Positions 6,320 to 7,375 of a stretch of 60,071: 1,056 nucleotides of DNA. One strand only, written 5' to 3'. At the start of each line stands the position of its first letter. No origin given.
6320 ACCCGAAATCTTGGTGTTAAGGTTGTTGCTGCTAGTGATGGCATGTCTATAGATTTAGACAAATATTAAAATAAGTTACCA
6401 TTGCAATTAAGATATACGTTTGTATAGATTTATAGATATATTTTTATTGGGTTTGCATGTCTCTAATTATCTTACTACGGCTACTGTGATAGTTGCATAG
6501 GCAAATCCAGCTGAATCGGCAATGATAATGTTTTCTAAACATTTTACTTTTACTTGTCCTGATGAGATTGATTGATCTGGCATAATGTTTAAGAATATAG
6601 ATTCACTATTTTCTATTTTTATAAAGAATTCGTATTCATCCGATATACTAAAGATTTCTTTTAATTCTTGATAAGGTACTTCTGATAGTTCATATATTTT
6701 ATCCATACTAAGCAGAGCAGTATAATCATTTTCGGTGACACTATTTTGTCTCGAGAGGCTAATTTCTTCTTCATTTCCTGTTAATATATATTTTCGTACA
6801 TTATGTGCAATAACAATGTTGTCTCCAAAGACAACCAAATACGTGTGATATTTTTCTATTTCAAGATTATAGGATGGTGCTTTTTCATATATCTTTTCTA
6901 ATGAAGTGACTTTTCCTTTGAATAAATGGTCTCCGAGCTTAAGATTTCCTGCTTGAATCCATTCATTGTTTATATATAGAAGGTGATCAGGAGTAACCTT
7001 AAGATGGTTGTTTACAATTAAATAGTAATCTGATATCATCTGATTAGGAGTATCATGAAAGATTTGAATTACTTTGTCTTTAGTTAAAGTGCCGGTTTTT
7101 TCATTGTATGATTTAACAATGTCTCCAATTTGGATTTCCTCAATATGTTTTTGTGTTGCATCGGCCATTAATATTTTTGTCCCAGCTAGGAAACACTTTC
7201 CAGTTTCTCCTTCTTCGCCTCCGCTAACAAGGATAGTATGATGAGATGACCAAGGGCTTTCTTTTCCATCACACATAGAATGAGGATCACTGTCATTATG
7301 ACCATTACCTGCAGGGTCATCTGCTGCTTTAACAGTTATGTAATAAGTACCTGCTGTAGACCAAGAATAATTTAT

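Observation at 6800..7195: Complete mini-intein-like Hint domain inside a secreted pilin-like protein, with a non-nucleophilic +1 residue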

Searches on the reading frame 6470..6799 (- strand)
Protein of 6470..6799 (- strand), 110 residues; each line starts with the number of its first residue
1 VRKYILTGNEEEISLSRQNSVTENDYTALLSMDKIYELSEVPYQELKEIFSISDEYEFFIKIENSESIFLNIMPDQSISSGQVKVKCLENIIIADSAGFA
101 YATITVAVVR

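Call 36: find_homologous_proteins(query=A3, max_evalue=0.01)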
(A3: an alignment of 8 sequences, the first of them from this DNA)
Query A3 (8 sequences) (110 aa, profile of the alignment): 1 proteins with E <= 0.01 among 355 candidates.
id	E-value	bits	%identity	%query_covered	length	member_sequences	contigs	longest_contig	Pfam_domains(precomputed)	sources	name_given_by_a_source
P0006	3.6e-47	177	67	99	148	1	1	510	-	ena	-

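Call 51: predict_structure(alignment_id=A4)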
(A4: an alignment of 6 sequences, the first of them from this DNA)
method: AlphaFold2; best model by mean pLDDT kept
length: 110 residues; sequences in the alignment: 6
mean_pLDDT: 55.6   pTM: 0.48
mean pLDDT of the five models: 55.6, 53.5, 47.5, 43.5, 39.3
residues with pLDDT >= 90: 0; 70-90: 27; 50-70: 42; < 50: 41
segments of 3 or more residues with pLDDT < 50: 1-27, 66-79
pLDDT, mean of each block of 10 residues (from residue 1): 31 32 47 66 76 77 46 40 65 63 69
secondary structure, 60 per line:
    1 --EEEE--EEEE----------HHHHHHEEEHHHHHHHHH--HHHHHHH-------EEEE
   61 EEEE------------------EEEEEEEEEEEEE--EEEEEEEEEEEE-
elements in order: E3-6 E9-12 H23-28 E29-31 H32-40 H43-49 E57-64 E83-95 E98-109

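Call 53: search_protein_representatives(alignment_id=A4)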
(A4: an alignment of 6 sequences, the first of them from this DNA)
Query: 6 sequences, 112 profile positions. Proteins with E-value up to 0.001 (for the whole library): 29; up to 1e-10: 16; up to 1e-30: 9. The best 29 are listed.
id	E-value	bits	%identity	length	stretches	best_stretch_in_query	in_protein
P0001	8.5e-55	199.9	-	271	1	1-112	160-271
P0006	1.1e-53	196.3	-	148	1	1-112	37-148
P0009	3.3e-47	175.4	-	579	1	3-112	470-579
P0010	5.0e-46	171.6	-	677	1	4-112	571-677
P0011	9.5e-40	151.4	-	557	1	2-112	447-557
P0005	3.8e-39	149.4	-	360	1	9-112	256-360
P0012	2.6e-34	133.9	-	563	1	2-112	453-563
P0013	2.6e-32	127.4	-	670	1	9-112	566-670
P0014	1.1e-31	125.4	-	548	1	3-112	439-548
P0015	1.6e-24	102.3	-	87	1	27-112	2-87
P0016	5.8e-23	97.3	-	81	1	36-110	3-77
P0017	6.6e-23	97.1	-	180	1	39-110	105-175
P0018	4.7e-16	75.1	-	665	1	2-111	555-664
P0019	2.5e-13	66.3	-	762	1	3-111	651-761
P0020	2.9e-11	59.7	-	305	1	4-111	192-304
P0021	5.3e-11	58.8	-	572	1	3-111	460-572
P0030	4.2e-05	39.8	-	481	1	11-101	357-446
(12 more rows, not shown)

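Call 55: fold_search(model_id=the predicted structure, library=pdb)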
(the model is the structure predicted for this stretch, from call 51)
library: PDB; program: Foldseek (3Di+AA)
matches with E <= 10: 435; with E <= 0.001: 0
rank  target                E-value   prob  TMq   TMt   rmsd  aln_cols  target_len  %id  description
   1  9e5c_5y               1.7e-01  0.20  0.26  0.28  12.9       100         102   11  Cryo-EM structure of 96 nm repeat of microtubule doublet from T. brucei flagellum (released 2025-03-12)
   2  8bz5_C                3.1e-01  0.09  0.17  0.04  20.7       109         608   10  Crystal structure of the L. monocytogenes RmlT in complex with HEPES (released 2023-12-27)
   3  8bz7_E                3.8e-01  0.09  0.18  0.04  20.5       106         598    8  Crystal structure of the L. monocytogenes RmlT in complex with TDP-rhamnose (released 2023-12-27)
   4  5vky_B                4.3e-01  0.16  0.28  0.29  10.2       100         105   17  Yeast Tda2 (YER071C) - a dynein light chain family member that works independently of the dynein motor complex and mic (released 2017-07-12)
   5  8bz5_B                5.2e-01  0.07  0.17  0.04  20.4       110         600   10  Crystal structure of the L. monocytogenes RmlT in complex with HEPES (released 2023-12-27)
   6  8bz8_B                5.5e-01  0.07  0.17  0.04  20.4       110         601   11  Crystal structure of the L. monocytogenes RmlT D198A variant in complex with TDP-rhamnose (released 2023-12-27)
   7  8bz4_B                5.9e-01  0.10  0.19  0.05  12.2        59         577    8  Crystal structure of the apo form of the L. monocytogenes RmlT (released 2023-12-27)
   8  8bz8_E                5.9e-01  0.06  0.19  0.05  17.1        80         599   10  Crystal structure of the L. monocytogenes RmlT D198A variant in complex with TDP-rhamnose (released 2023-12-27)
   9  1nfh_A                6.2e-01  0.30  0.34  0.41   7.0        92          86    9  Structure of a Sir2 substrate, alba, reveals a mechanism for deactylation-induced enhancement of DNA-binding (released 2003-08-05)
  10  7pkq_c                6.2e-01  0.11  0.26  0.22  13.1       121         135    9  Small subunit of the Chlamydomonas reinhardtii mitoribosome (released 2023-06-14)
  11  8bz7_B                6.6e-01  0.06  0.19  0.04  17.0        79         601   11  Crystal structure of the L. monocytogenes RmlT in complex with TDP-rhamnose (released 2023-12-27)
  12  8bz5_D                7.1e-01  0.08  0.19  0.05  13.2        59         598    7  Crystal structure of the L. monocytogenes RmlT in complex with HEPES (released 2023-12-27)
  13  1y9x_MODEL_1_A        7.5e-01  0.13  0.30  0.33  12.7       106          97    9  Solution structure of Archaeon DNA-binding protein ssh10b (released 2005-06-21)
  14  8bz8_A                8.0e-01  0.08  0.18  0.04  13.3        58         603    7  Crystal structure of the L. monocytogenes RmlT D198A variant in complex with TDP-rhamnose (released 2023-12-27)
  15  9gzk_C                8.5e-01  0.05  0.19  0.05  16.9        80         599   11  Crystal structure of the L. monocytogenes RmlT in complex with 4-RboP-(CH2)6NH2 (released 2024-12-18)
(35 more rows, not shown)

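Call 80: search_protein_families(library=pfam, proteins=[window:6470-6799:-], max_evalue=10)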
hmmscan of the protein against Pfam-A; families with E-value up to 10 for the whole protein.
seq(110 aa): 0 families

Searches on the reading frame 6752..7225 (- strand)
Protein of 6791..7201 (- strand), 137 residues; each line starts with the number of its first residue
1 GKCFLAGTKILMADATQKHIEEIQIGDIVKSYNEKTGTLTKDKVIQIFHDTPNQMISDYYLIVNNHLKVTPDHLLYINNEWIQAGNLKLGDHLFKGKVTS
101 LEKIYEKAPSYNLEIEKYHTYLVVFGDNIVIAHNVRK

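Call 33: search_solved_structures(query=window:6791-7201:-, max_evalue=1, show_alignments=3)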
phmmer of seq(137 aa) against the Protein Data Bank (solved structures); distinct sequences matched with E-value up to 1: 17.
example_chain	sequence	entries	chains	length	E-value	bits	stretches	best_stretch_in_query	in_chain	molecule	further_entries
8w20_A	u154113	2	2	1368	5e-11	46.1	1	3-134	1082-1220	Intein C-terminal splicing domain-containing protein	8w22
2lwy_A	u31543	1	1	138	2.4e-10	43.9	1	2-134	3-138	BACTERIAL INTEIN-LIKE DOMAIN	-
6y75_A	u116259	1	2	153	1.7e-05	28.2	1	1-76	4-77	NAD(P)(+)--arginine ADP-ribosyltransferase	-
6y75_B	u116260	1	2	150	1.8e-05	28.2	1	1-76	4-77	NAD(P)(+)--arginine ADP-ribosyltransferase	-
6tmm_BBB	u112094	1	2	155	1.9e-05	28.1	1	1-76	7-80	NAD(P)(+)--arginine ADP-ribosyltransferase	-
6tmm_AAA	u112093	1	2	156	1.9e-05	28.1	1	1-76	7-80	NAD(P)(+)--arginine ADP-ribosyltransferase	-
3ifj_A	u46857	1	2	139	0.012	19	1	5-122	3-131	Endonuclease PI-MtuI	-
2in0_A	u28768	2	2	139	0.019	18.4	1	4-122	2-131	Endonuclease PI-MtuI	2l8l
5k08_A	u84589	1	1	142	0.024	18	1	4-122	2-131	RecA mini intein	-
5i0a_A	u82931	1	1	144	0.025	18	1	4-122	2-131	Intein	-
2in8_A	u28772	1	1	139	0.027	17.9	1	4-122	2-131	Endonuclease PI-MtuI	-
3igd_A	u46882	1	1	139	0.028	17.8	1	3-122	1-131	Endonuclease PI-MtuI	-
2in9_A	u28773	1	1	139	0.042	17.2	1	5-122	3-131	Endonuclease PI-MtuI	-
4o1s_A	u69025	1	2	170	0.1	16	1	21-121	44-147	V-type ATP synthase alpha chain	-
2imz_A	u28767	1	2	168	0.12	15.8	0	4-94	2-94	Endonuclease PI-MtuI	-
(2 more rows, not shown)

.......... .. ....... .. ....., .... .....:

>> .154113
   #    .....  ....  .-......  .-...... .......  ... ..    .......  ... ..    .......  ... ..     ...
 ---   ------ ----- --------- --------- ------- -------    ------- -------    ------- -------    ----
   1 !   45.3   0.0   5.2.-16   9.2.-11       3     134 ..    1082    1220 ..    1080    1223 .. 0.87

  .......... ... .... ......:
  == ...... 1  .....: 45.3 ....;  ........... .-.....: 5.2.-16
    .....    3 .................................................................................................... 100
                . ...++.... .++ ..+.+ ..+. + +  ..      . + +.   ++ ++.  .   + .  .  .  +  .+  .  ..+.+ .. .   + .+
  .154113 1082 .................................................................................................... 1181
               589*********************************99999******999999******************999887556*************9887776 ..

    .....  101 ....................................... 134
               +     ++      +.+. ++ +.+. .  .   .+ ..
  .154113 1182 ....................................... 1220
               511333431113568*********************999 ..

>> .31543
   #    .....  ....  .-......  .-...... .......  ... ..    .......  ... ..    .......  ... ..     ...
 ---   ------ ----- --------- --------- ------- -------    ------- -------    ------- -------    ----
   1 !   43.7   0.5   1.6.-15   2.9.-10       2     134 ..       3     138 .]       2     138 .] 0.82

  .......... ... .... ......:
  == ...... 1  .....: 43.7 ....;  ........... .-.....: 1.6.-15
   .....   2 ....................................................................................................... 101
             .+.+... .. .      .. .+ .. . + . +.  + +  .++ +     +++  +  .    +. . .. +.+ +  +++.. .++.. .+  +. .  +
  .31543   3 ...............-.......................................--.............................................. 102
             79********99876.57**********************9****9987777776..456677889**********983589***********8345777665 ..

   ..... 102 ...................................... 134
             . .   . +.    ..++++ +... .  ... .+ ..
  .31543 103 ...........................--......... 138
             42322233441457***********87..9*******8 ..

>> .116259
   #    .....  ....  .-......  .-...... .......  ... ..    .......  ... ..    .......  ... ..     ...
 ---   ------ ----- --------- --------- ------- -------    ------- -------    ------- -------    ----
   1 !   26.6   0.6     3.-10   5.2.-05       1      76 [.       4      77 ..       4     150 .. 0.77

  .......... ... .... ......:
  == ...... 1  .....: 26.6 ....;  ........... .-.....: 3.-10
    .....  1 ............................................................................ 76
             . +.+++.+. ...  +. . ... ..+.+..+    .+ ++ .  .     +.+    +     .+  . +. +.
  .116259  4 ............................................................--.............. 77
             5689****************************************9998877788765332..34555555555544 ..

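Call 74: predict_structure(alignment_id=A7)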
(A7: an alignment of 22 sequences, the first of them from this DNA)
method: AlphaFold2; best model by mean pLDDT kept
length: 158 residues; sequences in the alignment: 22
mean_pLDDT: 87.2   pTM: 0.81
mean pLDDT of the five models: 87.2, 86.6, 86.1, 85.4, 84.7
residues with pLDDT >= 90: 127; 70-90: 6; 50-70: 4; < 50: 21
segments of 3 or more residues with pLDDT < 50: 1-7, 145-158
pLDDT, mean of each block of 10 residues (from residue 1): 48 97 98 98 95 94 93 98 96 98 98 96 95 98 50 31
secondary structure, 60 per line:
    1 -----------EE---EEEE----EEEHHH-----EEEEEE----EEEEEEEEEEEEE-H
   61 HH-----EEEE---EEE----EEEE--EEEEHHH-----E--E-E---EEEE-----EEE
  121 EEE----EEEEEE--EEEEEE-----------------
elements in order: E17-20 E25-27 E36-41 E46-58 E68-71 E75-77 E82-85 E88-91 E109-112 E118-123 E128-133 E136-141

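Call 77: fold_search(model_id=the predicted structure, library=pdb)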
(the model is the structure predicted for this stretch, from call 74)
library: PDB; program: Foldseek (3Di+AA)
matches with E <= 10: 380; with E <= 0.001: 53
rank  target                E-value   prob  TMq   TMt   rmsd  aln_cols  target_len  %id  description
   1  6y75_A                3.5e-10  1.00  0.72  0.74   2.7       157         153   26  BIL2 domain from T.thermophila BUBL1 locus (C1A-N143A) (released 2021-02-03)
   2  6y75_B                4.5e-10  1.00  0.72  0.76   2.7       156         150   26  BIL2 domain from T.thermophila BUBL1 locus (C1A-N143A) (released 2021-02-03)
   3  2lwy_MODEL_1_A        1.2e-09  1.00  0.71  0.81   2.3       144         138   28  Solution Structure of Bacterial Intein-Like domain from Clostridium thermocellum (released 2013-05-08)
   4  6tmm_BBB              2.0e-09  1.00  0.69  0.70   2.9       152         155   27  BIL2 domain from T.thermophila BUBL1 locus (C1A-N143A) (released 2020-12-16)
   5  6tmm_AAA              2.1e-09  1.00  0.68  0.69   3.2       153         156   26  BIL2 domain from T.thermophila BUBL1 locus (C1A-N143A) (released 2020-12-16)
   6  1mi8                  5.0e-07  1.00  0.66  0.73   3.1       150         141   15  2.0 Angstrom crystal structure of a DnaB intein from Synechocystis sp. PCC 6803 (released 2003-08-19)
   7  6frh_A                6.9e-07  1.00  0.66  0.65   3.5       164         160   16  Crystal structure of Ssp DnaB Mini-Intein variant M86 (released 2019-01-30)
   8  6rpq                  8.5e-07  1.00  0.65  0.43   5.2       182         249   17  Crystal structure of PhoCDC21-1 intein (released 2019-08-14)
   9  6riz                  1.1e-06  1.00  0.60  0.73   3.5       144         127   19  Crystal structure of gp41-1 intein (C1A, F65W, D107C) (released 2020-04-29)
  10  6qaz                  1.3e-06  1.00  0.60  0.73   3.4       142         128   20  Crystal structure of gp41-1 intein (released 2019-11-13)
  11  6frg                  1.3e-06  1.00  0.63  0.63   4.1       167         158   13  Crystal structure of G-1F mutant of Ssp DnaB Mini-Intein variant M86 (released 2019-01-30)
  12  6frh_B                1.5e-06  1.00  0.66  0.69   3.3       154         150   16  Crystal structure of Ssp DnaB Mini-Intein variant M86 (released 2019-01-30)
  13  4o1r                  1.9e-06  1.00  0.63  0.70   4.0       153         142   20  Crystal structure of NpuDnaB intein (released 2014-03-19)
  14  7oec                  3.4e-06  1.00  0.62  0.58   5.3       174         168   16  Crystal structure of an intein from a hyperthermophile (released 2021-05-26)
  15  3ifj_A                5.1e-06  1.00  0.66  0.74   2.4       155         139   22  Crystal structure of Mtu recA intein, splicing domain (released 2009-10-06)
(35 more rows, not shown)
